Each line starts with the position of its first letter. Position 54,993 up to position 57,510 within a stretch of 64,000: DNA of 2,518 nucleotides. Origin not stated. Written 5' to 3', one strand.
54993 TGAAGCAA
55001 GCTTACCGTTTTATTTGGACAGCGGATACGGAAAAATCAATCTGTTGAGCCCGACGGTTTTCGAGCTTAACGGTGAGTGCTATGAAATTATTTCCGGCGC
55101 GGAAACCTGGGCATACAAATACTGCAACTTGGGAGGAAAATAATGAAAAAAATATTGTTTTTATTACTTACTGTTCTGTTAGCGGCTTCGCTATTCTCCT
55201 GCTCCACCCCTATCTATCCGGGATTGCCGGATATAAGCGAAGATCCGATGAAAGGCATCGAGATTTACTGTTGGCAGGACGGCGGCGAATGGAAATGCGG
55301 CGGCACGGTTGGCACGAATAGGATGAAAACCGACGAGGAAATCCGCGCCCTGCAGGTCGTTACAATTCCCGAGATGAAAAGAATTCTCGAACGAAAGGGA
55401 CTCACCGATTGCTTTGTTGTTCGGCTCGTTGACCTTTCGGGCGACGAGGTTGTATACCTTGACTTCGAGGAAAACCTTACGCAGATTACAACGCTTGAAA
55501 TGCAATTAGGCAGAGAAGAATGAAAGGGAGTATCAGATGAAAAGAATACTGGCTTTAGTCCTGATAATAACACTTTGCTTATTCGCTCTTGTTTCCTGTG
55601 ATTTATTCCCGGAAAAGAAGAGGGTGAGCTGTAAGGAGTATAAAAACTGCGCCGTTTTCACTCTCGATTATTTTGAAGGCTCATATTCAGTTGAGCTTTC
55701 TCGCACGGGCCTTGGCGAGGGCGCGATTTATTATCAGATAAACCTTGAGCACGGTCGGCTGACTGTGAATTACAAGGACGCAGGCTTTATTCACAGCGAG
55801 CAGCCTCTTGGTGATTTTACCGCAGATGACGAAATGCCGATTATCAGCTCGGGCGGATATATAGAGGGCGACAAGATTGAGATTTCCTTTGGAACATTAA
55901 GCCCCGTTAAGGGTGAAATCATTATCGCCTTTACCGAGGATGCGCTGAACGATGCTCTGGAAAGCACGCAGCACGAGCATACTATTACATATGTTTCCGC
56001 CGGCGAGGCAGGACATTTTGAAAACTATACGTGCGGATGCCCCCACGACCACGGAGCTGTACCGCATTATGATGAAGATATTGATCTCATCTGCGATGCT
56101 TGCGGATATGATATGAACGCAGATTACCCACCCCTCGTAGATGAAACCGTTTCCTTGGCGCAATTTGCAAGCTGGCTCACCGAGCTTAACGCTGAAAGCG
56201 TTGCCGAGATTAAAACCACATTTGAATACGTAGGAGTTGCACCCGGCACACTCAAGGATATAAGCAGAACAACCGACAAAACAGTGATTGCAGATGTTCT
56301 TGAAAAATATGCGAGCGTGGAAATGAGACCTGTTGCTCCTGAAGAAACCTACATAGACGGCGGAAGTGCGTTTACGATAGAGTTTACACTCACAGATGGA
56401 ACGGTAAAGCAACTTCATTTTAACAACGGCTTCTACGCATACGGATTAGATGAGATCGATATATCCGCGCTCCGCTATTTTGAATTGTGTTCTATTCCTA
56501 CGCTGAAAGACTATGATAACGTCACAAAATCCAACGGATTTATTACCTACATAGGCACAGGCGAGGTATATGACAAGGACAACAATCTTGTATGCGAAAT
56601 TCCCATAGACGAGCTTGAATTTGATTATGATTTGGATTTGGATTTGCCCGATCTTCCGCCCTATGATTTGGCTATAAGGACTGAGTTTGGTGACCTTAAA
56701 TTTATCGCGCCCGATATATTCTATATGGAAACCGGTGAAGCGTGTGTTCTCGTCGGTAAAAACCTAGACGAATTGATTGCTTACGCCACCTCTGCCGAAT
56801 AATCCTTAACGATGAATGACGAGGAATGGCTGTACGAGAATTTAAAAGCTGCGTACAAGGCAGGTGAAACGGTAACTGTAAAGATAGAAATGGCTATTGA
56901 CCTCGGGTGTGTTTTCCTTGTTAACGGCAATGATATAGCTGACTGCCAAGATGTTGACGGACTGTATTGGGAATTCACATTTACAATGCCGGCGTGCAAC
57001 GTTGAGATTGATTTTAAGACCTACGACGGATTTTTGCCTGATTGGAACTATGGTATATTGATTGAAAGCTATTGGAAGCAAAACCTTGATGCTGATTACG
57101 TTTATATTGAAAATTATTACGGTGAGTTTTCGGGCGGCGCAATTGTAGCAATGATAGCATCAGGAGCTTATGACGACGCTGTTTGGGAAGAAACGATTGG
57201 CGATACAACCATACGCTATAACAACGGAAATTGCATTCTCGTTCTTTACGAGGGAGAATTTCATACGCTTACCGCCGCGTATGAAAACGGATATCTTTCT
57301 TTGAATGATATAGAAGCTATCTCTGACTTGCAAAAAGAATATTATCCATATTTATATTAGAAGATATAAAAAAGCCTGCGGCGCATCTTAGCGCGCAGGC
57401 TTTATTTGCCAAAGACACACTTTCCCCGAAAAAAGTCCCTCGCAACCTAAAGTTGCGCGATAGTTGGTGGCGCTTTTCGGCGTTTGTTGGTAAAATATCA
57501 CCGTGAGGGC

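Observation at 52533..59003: Lower-GC island of four lipoproteins, two small proteins and a membrane-tethered XRE regulator sharing a ~55-aa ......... module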

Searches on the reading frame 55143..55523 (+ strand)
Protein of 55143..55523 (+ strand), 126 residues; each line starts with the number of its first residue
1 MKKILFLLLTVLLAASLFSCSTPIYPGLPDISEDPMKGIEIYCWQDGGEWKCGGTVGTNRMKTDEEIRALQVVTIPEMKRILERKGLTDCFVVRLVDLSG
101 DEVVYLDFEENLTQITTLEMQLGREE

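Call 3: search_protein_families(library=pfam, proteins=[window:55143-55523:+], max_evalue=1)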
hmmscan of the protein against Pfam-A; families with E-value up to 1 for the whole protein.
window:55143-55523:+ (126 aa): 0 families

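Call 59: search_protein_families(library=ncbifam, proteins=[window:55143-55523:+], max_evalue=0.1)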
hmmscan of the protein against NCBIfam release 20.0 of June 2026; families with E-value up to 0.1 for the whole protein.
window:55143-55523:+ (126 aa): 0 families

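Call 67: find_homologous_proteins(query=window:55143-55520:+)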
Query window:55143-55520:+ (126 aa): 202 proteins with E <= 0.001 among 219 candidates; the best 120 are listed.
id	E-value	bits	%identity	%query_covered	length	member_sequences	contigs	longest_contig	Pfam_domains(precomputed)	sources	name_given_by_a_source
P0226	3.0e-76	271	98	100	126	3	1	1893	-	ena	-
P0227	2.5e-74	265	95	100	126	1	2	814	-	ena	-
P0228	1.1e-73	263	95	100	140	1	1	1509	-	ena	-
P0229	9.7e-69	247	91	100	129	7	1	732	-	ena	-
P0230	1.2e-67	243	87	100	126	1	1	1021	-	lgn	-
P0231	1.7e-67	243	87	100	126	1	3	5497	-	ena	-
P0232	5.7e-67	241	85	100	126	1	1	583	-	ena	-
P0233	7.8e-67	241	88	100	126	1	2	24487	-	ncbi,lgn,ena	-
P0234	9.2e-67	240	87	100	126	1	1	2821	-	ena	-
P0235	1.1e-66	240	87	100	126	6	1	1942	-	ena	-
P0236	1.1e-65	237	84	100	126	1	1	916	-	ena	-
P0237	2.7e-65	236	82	100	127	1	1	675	-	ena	-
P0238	2.7e-65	236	84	100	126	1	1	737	-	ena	-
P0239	8.0e-65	234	83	100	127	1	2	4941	-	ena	-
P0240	1.0e-64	234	85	100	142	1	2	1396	-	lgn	-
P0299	4.4e-61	222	81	99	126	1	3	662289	-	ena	-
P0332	1.6e-59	217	79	100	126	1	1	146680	-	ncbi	-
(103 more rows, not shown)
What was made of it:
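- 55143..55523 (+): g4: a 126-aa lipoprotein (lipobox LFSC). It is the most conserved neighbour of the regulator. 202 clusters at 77-98% identity (call 67).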

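Call 68: find_encoding_contigs(protein=P0299, flank=10000, max_places=3)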
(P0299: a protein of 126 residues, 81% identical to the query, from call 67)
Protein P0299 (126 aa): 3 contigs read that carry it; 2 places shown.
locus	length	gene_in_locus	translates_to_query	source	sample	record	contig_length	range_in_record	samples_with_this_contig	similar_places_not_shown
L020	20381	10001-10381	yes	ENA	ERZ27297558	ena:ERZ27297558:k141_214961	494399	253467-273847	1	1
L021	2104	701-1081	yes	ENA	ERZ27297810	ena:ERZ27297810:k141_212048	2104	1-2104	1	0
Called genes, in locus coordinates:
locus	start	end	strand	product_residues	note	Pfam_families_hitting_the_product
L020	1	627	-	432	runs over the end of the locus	PF07728:AAA_5 (weak)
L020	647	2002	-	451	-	-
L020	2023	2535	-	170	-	-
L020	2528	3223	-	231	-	-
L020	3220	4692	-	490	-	-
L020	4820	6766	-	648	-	PF13472:Lipase_GDSL_2, PF16255:Lipase_GDSL_lke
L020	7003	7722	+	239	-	PF00596:Aldolase_II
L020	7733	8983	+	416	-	PF06134:RhaA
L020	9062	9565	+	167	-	-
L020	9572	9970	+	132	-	-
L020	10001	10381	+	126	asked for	-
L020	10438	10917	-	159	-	PF01668:SmpB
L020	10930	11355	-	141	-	PF04977:DivIC (faint)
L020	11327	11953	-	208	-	PF09578:Spore_YabQ (faint)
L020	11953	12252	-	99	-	PF07873:YabP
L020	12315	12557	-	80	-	PF01479:S4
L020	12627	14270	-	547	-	PF01943:Polysacc_synt, PF01554:MatE, PF03023:MurJ, PF01554:MatE (weak)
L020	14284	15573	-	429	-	PF01979:Amidohydro_1, PF07969:Amidohydro_3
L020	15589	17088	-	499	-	PF04055:Radical_SAM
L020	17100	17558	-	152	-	PF02580:Tyr_Deacylase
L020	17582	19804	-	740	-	PF13328:HD_4, PF01966:HD, PF04607:RelA_SpoT, PF02824:TGS, PF19296:RelA_AH, PF28438:RelA_RIS, PF01842:ACT (weak), PF13291:ACT_4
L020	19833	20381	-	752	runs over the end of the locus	PF01368:DHH, PF02272:DHHA1, PF17768:RecJ_OB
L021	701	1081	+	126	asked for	-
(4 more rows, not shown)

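Call 69: find_encoding_contigs(protein=P0332, flank=10000, max_places=3)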
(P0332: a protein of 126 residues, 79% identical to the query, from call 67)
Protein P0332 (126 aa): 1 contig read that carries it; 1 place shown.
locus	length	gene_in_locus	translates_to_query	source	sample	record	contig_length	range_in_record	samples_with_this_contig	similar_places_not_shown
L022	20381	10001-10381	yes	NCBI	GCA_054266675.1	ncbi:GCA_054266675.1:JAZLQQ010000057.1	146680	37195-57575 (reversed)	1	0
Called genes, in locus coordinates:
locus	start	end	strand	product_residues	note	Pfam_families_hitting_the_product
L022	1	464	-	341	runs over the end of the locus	PF04055:Radical_SAM, PF16199:Radical_SAM_C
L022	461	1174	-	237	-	PF14622:Ribonucleas_3_3, PF00636:Ribonuclease_3, PF00035:dsrm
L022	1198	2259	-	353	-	PF02504:FA_synthesis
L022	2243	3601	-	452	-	PF00890:FAD_binding_2 (faint), PF01134:GIDA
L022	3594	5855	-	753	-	PF01751:Toprim, PF01131:Topoisom_bac, PF01396:Zn_ribbon_Top1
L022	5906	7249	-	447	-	PF02481:DNA_processg_A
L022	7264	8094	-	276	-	PF22435:MRM3-like_sub_bind, PF00588:SpoU_methylase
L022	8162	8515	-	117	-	PF00453:Ribosomal_L20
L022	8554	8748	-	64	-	PF01632:Ribosomal_L35p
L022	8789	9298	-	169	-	PF05198:IF3_N, PF00707:IF3_C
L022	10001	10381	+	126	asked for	-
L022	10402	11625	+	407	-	-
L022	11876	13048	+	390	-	PF01546:Peptidase_M20, PF07687:M20_dimer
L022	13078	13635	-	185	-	PF04275:P-mevalo_kinase (faint), PF13207:AAA_17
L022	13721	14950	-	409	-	PF00817:IMS, PF21999:IMS_HHH_1, PF11799:IMS_C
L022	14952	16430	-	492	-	PF00672:HAMP, PF00512:HisKA, PF02518:HATPase_c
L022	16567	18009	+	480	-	PF00749:tRNA-synt_1c, PF19269:Anticodon_2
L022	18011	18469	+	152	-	PF00293:NUDIX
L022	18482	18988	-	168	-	PF01863:YgjP-like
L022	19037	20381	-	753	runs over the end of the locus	PF00912:Transgly, PF00905:Transpeptidase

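Call 93: search_protein_families(library=pfam, proteins=[L020:9572-9970:+], max_evalue=0.01)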
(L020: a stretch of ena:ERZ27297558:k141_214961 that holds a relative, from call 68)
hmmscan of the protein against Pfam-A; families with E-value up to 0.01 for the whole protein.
L020:9572-9970:+ (132 aa): 0 families

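Call 103: search_protein_families(library=padloc, proteins=[window:55143-55523:+], max_evalue=0.001)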
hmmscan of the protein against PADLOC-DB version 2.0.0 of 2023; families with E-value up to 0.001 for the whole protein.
window:55143-55523:+ (126 aa): 0 families

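Call 104: search_protein_families(library=phrogs, proteins=[window:55143-55523:+], max_evalue=0.001)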
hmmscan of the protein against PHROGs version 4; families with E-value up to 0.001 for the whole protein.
window:55143-55523:+ (126 aa): 0 families

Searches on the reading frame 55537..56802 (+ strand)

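Call 3: search_protein_families(library=pfam, proteins=[window:55537-56802:+], max_evalue=1)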
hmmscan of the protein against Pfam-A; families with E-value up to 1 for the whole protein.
window:55537-56802:+ (421 aa): 1 family
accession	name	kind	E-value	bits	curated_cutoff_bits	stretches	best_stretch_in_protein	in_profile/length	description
PF18024.7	HTH_50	-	0.083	13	27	1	238-261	3-26/50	Helix-turn-helix domain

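Call 59: search_protein_families(library=ncbifam, proteins=[window:55537-56802:+], max_evalue=0.1)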
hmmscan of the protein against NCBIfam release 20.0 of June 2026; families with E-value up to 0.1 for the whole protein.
window:55537-56802:+ (421 aa): 0 families

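Call 103: search_protein_families(library=padloc, proteins=[window:55537-56802:+], max_evalue=0.001)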
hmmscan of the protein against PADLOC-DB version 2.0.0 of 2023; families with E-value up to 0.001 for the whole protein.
window:55537-56802:+ (421 aa): 0 families

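Call 104: search_protein_families(library=phrogs, proteins=[window:55537-56802:+], max_evalue=0.001)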
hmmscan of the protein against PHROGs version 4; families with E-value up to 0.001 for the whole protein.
window:55537-56802:+ (421 aa): 0 families

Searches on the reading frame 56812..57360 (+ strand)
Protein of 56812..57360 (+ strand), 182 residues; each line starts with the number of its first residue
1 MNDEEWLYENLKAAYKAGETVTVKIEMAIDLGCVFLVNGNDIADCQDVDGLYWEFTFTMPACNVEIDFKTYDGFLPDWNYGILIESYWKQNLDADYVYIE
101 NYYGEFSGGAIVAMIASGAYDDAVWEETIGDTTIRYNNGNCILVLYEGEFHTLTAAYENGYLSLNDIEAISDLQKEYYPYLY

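Call 3: search_protein_families(library=pfam, proteins=[window:56812-57360:+], max_evalue=1)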
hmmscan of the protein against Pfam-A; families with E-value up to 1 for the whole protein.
window:56812-57360:+ (182 aa): 0 families

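Call 7: find_homologous_proteins(query=window:56812-57357:+)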
Query window:56812-57357:+ (182 aa): 18 proteins with E <= 0.001 among 33 candidates.
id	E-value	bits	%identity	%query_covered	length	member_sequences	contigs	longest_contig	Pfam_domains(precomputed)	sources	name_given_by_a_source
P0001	1.6e-119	415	100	100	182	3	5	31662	-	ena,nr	nr:hypothetical protein [Clostridia bacterium]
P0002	1.3e-65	239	61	96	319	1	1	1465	-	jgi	jgi:hypothetical protein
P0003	5.1e-64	234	61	100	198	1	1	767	-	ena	-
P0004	7.1e-63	230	58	96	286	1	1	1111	-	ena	-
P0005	8.7e-63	230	58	96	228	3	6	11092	-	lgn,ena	-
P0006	2.1e-62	228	62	95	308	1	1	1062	-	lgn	-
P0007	1.1e-57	213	57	96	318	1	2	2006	-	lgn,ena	-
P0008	5.3e-50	188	54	93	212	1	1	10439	-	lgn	-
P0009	1.1e-48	184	54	93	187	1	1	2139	-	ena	-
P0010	2.7e-48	182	52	95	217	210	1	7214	-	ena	-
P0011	1.1e-46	177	53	93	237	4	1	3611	-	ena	-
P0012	1.3e-45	174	50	95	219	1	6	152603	-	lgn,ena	-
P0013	1.5e-44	170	50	100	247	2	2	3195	-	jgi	-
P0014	1.5e-42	164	48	100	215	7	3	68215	-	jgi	-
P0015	1.1e-41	161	53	79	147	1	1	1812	-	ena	-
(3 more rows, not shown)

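Call 9: find_encoding_contigs(protein=P0012, flank=10000, max_places=4)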
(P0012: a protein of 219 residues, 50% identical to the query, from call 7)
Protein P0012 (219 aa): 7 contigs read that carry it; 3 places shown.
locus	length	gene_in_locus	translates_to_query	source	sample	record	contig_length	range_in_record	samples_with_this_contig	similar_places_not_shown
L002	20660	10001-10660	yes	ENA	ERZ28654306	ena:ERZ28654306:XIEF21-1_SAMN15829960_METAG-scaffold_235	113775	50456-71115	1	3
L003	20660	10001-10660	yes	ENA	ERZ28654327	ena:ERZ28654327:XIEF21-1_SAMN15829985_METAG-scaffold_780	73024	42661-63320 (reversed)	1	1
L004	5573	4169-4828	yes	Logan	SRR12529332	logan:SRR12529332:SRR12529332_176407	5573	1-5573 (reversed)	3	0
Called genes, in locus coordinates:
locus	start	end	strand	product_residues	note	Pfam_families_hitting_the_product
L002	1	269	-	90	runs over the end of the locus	-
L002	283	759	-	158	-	PF14317:YcxB (weak)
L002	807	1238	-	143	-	-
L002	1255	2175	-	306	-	-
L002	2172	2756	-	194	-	-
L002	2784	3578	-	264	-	PF06161:DUF975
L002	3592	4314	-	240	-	-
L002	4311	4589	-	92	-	PF13443:HTH_26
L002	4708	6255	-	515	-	-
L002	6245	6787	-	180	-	PF04542:Sigma70_r2, PF08281:Sigma70_r4_2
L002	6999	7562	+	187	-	PF04542:Sigma70_r2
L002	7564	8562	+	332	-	-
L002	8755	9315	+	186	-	PF07638:Sigma70_ECF (weak), PF04542:Sigma70_r2, PF08281:Sigma70_r4_2 (weak), PF04545:Sigma70_r4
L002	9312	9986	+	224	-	-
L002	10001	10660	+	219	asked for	-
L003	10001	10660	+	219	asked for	-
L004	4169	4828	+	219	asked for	-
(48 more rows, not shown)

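Call 10: find_encoding_contigs(protein=P0014, flank=10000, max_places=4)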
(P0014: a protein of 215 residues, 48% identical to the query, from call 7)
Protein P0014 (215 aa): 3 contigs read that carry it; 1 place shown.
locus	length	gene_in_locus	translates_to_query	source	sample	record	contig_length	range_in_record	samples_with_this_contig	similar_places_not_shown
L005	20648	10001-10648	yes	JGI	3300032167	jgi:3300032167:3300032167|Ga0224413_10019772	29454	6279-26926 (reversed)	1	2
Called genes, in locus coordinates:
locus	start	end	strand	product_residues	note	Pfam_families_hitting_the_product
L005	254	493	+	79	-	-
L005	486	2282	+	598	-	PF02384:N6_Mtase, PF01170:UPF0020 (weak)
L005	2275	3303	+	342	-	PF01420:Methylase_S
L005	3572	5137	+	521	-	PF00474:SSF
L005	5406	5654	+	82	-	-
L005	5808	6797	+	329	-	PF12849:PBP_like_2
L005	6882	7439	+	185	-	PF04542:Sigma70_r2, PF07638:Sigma70_ECF, PF08281:Sigma70_r4_2 (weak), PF04545:Sigma70_r4 (weak)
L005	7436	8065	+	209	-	-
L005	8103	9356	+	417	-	PF00079:Serpin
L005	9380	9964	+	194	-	-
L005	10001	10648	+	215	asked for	-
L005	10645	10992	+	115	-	-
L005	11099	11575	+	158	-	PF04525:LOR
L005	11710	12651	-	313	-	PF00561:Abhydrolase_1 (faint), PF12146:Hydrolase_4 (faint), PF00326:Peptidase_S9 (weak)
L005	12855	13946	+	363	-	PF02350:Epimerase_2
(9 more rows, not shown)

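Call 59: search_protein_families(library=ncbifam, proteins=[window:56812-57360:+], max_evalue=0.1)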
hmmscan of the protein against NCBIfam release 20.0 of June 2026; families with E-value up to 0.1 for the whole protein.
window:56812-57360:+ (182 aa): 0 families

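Call 103: search_protein_families(library=padloc, proteins=[window:56812-57360:+], max_evalue=0.001)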
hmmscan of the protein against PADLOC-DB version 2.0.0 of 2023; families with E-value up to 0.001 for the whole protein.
window:56812-57360:+ (182 aa): 0 families

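Call 104: search_protein_families(library=phrogs, proteins=[window:56812-57360:+], max_evalue=0.001)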
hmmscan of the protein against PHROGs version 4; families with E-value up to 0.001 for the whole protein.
window:56812-57360:+ (182 aa): 0 families
